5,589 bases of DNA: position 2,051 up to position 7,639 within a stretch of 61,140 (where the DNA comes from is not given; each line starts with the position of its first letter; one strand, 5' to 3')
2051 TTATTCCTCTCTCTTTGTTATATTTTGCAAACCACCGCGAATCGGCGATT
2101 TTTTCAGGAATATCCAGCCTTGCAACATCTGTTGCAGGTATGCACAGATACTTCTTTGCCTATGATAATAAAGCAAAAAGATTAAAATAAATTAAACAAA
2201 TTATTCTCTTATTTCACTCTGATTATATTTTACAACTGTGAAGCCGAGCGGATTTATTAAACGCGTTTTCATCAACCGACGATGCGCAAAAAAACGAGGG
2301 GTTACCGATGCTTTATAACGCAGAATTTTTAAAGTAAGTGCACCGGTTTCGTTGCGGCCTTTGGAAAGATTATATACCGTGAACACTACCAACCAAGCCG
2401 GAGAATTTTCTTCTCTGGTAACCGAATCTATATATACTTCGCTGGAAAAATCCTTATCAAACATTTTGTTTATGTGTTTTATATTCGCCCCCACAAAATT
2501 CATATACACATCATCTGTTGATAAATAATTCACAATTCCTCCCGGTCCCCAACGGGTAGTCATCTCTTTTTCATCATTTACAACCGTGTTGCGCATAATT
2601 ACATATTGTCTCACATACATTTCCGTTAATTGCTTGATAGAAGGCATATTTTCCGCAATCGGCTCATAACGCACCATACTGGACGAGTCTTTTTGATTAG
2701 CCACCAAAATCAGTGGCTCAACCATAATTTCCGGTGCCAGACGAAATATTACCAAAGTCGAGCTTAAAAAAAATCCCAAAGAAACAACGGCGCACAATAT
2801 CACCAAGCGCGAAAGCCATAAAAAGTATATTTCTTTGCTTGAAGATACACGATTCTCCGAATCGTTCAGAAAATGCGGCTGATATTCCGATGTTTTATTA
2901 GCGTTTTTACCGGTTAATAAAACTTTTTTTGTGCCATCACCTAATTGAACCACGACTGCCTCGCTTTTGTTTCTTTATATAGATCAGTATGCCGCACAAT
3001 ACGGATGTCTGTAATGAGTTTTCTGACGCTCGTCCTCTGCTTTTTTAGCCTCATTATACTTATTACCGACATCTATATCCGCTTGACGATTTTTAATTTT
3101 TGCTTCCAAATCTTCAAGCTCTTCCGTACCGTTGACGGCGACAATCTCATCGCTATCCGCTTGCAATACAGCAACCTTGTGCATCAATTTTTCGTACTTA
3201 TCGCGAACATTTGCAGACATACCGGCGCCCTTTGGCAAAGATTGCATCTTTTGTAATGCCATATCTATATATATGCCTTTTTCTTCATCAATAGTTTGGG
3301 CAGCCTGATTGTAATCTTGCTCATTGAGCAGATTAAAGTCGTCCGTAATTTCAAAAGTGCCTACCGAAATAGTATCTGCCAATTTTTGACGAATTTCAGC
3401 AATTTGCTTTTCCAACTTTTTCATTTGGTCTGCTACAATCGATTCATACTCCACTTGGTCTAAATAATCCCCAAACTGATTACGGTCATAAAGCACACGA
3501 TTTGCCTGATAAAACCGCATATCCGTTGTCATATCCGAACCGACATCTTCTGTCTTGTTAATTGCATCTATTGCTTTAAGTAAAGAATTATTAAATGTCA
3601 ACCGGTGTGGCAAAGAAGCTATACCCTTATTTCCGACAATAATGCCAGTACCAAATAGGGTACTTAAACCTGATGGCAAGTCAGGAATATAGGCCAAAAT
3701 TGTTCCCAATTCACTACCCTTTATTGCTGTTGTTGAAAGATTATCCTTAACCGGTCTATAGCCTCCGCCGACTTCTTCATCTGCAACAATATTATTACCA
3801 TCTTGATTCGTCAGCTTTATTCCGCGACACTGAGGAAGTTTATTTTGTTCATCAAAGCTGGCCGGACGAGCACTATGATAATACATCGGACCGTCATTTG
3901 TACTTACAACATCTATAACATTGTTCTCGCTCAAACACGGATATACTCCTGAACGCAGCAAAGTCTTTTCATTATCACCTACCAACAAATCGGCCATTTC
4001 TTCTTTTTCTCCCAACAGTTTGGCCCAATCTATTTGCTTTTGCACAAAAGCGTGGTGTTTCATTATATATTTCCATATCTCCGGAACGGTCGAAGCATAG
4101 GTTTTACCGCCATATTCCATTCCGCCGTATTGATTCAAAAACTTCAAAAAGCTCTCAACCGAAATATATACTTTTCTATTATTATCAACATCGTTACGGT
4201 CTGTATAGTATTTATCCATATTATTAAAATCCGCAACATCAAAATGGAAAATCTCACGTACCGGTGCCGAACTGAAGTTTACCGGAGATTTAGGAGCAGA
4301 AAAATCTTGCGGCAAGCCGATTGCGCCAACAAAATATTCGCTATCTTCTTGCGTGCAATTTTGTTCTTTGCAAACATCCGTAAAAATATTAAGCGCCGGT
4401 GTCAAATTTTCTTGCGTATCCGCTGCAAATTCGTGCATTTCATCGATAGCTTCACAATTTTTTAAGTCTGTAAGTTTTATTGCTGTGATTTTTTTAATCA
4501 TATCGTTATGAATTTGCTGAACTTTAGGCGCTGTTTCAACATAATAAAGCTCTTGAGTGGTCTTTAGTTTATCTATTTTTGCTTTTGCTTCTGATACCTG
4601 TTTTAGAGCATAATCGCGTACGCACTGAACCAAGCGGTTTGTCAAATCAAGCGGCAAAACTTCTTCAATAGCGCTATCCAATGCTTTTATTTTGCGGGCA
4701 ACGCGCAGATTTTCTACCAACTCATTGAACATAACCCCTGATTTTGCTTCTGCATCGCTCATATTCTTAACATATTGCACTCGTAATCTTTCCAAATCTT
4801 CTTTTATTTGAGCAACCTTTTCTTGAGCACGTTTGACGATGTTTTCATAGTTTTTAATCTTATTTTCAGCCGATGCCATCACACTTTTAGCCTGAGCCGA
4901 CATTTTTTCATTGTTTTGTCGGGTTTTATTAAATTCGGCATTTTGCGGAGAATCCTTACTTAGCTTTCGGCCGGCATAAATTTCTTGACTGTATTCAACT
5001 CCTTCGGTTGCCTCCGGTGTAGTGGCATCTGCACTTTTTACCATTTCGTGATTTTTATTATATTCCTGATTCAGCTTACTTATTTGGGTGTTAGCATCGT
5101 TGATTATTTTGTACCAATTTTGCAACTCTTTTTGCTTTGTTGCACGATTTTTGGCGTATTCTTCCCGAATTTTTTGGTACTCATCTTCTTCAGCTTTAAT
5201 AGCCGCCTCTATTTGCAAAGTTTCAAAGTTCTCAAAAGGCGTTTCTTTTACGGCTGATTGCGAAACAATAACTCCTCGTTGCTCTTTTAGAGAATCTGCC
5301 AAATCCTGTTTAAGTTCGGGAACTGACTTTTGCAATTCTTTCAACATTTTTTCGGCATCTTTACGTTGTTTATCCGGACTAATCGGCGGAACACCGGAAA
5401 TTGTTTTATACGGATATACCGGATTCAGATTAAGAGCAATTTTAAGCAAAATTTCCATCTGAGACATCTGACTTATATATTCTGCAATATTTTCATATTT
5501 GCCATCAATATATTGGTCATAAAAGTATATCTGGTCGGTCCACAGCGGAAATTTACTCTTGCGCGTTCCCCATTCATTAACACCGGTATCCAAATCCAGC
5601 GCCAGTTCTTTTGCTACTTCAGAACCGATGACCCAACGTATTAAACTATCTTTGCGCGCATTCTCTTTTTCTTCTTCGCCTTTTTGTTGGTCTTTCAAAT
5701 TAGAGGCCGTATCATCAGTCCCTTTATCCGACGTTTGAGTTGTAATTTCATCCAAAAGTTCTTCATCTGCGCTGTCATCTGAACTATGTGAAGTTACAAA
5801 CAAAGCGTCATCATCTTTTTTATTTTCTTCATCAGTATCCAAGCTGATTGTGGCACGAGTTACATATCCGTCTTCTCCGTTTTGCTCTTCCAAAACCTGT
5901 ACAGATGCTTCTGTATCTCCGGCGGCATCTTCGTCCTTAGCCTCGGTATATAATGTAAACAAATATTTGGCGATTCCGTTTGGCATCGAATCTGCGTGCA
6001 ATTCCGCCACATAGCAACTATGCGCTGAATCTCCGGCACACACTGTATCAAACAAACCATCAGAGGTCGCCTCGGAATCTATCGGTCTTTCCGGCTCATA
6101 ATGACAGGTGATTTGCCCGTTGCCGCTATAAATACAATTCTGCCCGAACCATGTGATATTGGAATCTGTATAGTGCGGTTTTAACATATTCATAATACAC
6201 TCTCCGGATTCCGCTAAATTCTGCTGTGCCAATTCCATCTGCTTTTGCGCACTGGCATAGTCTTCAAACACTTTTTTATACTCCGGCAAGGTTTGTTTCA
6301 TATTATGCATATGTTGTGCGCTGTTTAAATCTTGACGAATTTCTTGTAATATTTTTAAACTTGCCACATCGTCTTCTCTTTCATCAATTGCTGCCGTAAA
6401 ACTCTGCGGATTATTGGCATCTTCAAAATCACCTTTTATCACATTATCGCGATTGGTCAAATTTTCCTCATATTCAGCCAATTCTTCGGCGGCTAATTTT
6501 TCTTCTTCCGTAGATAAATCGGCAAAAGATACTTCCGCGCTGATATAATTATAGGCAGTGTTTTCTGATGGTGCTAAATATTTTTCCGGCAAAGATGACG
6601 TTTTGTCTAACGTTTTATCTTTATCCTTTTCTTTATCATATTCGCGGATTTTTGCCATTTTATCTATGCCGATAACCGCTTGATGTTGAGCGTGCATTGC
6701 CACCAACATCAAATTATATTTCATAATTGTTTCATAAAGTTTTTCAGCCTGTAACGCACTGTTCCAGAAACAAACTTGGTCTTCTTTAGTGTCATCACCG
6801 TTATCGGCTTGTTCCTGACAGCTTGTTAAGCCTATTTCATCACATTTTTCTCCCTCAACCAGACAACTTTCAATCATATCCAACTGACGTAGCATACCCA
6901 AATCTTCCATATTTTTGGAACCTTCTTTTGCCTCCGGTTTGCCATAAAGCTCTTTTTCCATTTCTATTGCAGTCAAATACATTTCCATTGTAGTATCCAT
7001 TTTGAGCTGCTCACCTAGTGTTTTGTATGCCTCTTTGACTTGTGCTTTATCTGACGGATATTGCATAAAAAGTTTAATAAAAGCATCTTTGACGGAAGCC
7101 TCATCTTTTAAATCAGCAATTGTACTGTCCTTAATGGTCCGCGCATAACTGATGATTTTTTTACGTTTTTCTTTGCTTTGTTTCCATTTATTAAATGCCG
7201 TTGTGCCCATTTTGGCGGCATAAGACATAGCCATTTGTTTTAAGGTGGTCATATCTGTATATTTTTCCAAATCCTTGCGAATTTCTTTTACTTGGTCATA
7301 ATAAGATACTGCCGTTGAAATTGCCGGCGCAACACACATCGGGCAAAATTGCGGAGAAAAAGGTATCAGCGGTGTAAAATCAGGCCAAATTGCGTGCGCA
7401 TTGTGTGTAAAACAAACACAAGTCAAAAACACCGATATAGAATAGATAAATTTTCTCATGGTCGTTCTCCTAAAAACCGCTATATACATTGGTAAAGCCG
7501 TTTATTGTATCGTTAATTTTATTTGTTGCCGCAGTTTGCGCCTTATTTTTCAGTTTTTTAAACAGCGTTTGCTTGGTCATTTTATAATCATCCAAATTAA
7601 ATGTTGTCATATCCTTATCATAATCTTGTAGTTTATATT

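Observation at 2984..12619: Five tandem Sec-signal coiled-coil/low-complexity genes fill the VirB5/VirB6 slot of the T4SS operon, and no VirB6-like channel protein is present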

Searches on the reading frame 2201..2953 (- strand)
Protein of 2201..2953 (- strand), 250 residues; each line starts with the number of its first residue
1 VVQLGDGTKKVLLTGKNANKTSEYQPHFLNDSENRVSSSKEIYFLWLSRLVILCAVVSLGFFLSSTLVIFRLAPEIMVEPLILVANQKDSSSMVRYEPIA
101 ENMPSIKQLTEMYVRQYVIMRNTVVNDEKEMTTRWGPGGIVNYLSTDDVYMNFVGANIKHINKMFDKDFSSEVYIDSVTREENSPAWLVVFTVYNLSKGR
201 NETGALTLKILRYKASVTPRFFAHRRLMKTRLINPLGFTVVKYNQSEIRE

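Call 4: search_protein_families(library=pfam, max_evalue=0.1, proteins=[window:2201-2953:-])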
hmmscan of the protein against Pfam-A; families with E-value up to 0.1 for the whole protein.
window:2201-2953:- (250 aa): 1 family
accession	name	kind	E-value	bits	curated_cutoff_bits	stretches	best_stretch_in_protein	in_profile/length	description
PF04335.19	VirB8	-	1.1e-09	38.9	23.2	1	50-247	19-212/213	VirB8 protein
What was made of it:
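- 2201..2953 (-): VirB8 paralogue a. Pfam VirB8 1.1e-9 (call 4).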

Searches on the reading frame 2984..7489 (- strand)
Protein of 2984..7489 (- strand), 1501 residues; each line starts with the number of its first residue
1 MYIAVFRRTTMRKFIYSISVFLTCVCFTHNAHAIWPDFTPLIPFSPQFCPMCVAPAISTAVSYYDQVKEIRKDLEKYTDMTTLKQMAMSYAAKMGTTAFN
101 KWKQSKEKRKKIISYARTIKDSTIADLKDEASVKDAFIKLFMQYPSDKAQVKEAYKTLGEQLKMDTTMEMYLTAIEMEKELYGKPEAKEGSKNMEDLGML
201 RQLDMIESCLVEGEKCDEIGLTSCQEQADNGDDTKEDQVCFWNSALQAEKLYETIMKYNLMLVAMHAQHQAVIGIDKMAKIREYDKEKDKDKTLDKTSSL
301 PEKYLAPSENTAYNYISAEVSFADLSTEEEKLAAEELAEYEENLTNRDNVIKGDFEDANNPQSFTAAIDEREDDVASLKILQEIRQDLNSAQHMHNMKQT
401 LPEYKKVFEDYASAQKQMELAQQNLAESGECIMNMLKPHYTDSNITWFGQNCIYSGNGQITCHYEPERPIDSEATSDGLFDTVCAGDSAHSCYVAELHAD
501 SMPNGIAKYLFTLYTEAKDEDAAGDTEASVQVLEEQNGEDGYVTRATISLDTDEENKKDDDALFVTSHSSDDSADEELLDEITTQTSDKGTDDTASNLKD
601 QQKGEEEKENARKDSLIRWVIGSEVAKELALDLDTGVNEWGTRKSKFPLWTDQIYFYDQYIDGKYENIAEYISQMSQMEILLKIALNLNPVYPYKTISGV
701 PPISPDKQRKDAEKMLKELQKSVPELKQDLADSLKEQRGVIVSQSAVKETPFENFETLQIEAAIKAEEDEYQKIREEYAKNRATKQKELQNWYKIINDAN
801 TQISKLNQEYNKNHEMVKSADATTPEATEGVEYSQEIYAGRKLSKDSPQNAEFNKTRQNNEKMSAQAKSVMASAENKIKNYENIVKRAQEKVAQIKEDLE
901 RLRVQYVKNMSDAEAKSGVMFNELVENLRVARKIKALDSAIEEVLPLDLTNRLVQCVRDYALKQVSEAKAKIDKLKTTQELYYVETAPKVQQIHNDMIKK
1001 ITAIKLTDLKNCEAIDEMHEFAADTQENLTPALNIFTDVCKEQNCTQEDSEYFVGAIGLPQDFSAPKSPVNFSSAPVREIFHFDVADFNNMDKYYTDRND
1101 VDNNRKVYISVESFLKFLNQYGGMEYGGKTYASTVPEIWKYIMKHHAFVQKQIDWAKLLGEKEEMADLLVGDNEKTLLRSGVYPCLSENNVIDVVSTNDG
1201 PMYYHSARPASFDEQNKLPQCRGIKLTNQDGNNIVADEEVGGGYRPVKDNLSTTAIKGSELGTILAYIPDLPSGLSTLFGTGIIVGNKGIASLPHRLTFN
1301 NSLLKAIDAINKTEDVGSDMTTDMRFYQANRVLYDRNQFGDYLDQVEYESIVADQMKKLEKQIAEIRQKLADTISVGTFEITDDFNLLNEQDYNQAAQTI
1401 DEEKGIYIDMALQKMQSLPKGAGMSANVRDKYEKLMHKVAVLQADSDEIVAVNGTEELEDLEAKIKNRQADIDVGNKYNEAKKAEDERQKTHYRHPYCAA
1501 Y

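Call 4: search_protein_families(library=pfam, max_evalue=0.1, proteins=[window:2984-7489:-])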
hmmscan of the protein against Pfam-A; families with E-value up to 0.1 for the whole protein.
window:2984-7489:- (1501 aa): 1 family
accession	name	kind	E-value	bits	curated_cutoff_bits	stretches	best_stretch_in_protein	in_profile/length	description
PF25432.1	FF_PRPF40A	-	0.018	15.2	27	1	143-179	1-37/60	PRPF40A-like, FF domain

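Call 24: search_solved_structures(query=A2, max_evalue=10)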
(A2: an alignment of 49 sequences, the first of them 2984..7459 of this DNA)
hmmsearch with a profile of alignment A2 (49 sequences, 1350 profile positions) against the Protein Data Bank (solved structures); distinct sequences matched with E-value up to 10: 153 (the best 60 are shown).
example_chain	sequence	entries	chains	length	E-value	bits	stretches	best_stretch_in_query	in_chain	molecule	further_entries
4rsi_B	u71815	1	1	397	0.00038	21.7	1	630-809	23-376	Structural maintenance of chromosomes protein 4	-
4lin_A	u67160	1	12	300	0.0021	19.3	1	668-815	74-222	Tail needle protein gp26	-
3na7_A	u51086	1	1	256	0.0034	18.6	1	645-829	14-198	HP0958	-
9e5c_6k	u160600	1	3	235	0.0035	18.5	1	745-831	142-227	Dynein arm light chain, axonemal, putative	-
8pr2_B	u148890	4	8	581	0.0048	18.1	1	598-733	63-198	C-Jun-amino-terminal kinase-interacting protein 3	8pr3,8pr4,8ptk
6tik_C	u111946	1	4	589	0.012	16.8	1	598-801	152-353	Capsid protein,Putative adhesin/invasin,Capsid protein,Factor H-binding protein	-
4ilo_A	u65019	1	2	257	0.013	16.7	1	664-829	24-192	CT398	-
9y6s_6n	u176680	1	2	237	0.015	16.4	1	745-836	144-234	Dynein arm light chain, putative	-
8iah_U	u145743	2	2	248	0.017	16.3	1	631-847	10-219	Tropomyosin-1.9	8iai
2poh_A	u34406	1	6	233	0.019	16.1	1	704-817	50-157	Head completion protein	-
4zry_B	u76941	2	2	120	0.02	16.1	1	759-836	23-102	Keratin, type II cytoskeletal 1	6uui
3c9i_A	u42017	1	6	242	0.021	15.9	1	704-816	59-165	Tail needle protein gp26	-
6ewy_A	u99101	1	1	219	0.023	15.9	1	673-794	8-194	Peptidoglycan endopeptidase RipA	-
4zkp_A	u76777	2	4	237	0.023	15.8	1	704-815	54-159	Tail needle protein gp26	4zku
9hmx_A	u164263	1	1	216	0.024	15.8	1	674-794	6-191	Peptidoglycan endopeptidase RipA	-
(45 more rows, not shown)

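Call 34: find_homologous_proteins(query=window:2984-7459:-, max_evalue=0.00001)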
Query window:2984-7459:- (1491 aa): 27 proteins with E <= 0.00001 among 5943 candidates.
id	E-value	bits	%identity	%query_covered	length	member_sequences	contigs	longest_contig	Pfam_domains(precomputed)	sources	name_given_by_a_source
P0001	0.0e+0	3323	99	100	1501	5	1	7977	-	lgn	-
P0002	0.0e+0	2309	68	100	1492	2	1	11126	-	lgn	-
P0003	0.0e+0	2090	63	100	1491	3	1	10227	-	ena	-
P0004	0.0e+0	2056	64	94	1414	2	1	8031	-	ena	-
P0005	0.0e+0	1785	55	100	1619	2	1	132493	-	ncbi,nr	ncbi:MAG: hypothetical protein IKR92_01260 [Alphaproteobacteria bacterium]|nr:hypothetical protein [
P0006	0.0e+0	1728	53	100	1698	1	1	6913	-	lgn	-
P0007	0.0e+0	1712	54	100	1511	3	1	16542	-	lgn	-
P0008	0.0e+0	1606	49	100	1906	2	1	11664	-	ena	-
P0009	0.0e+0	1297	44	100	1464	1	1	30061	-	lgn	-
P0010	0.0e+0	1247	43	100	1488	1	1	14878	-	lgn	-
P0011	0.0e+0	1243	43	100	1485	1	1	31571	-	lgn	-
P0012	0.0e+0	1210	42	100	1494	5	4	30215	-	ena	-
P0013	1.7e-252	859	35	100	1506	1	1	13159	-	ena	-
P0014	2.6e-240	819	33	100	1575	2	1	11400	-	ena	-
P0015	1.6e-202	694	33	100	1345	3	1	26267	-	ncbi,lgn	-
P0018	1.8e-135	472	28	100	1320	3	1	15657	-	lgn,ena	-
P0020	5.7e-135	470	28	100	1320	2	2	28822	-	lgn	-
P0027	2.1e-6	44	23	45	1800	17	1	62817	-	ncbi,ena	-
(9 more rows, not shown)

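Call 92: find_encoding_contigs(protein=P0027, flank=10000, max_places=2)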
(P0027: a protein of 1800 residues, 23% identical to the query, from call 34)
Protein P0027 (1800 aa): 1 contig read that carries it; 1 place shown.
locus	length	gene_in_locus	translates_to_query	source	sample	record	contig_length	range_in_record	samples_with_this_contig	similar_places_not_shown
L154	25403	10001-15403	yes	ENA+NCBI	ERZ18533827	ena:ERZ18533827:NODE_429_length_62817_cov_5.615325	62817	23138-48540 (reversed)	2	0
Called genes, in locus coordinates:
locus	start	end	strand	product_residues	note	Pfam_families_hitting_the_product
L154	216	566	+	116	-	PF04956:TrbC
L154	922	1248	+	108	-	PF04956:TrbC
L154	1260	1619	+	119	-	-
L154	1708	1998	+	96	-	-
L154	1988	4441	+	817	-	PF27097:VirB4_TrbE_N, PF03135:CagE_TrbE_VirB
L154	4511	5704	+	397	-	-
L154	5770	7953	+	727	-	-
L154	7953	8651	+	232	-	-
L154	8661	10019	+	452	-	-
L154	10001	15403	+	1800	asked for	-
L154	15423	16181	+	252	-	PF04335:VirB8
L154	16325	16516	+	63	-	-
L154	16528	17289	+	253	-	PF04335:VirB8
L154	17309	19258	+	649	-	PF03524:CagX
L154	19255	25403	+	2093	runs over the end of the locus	-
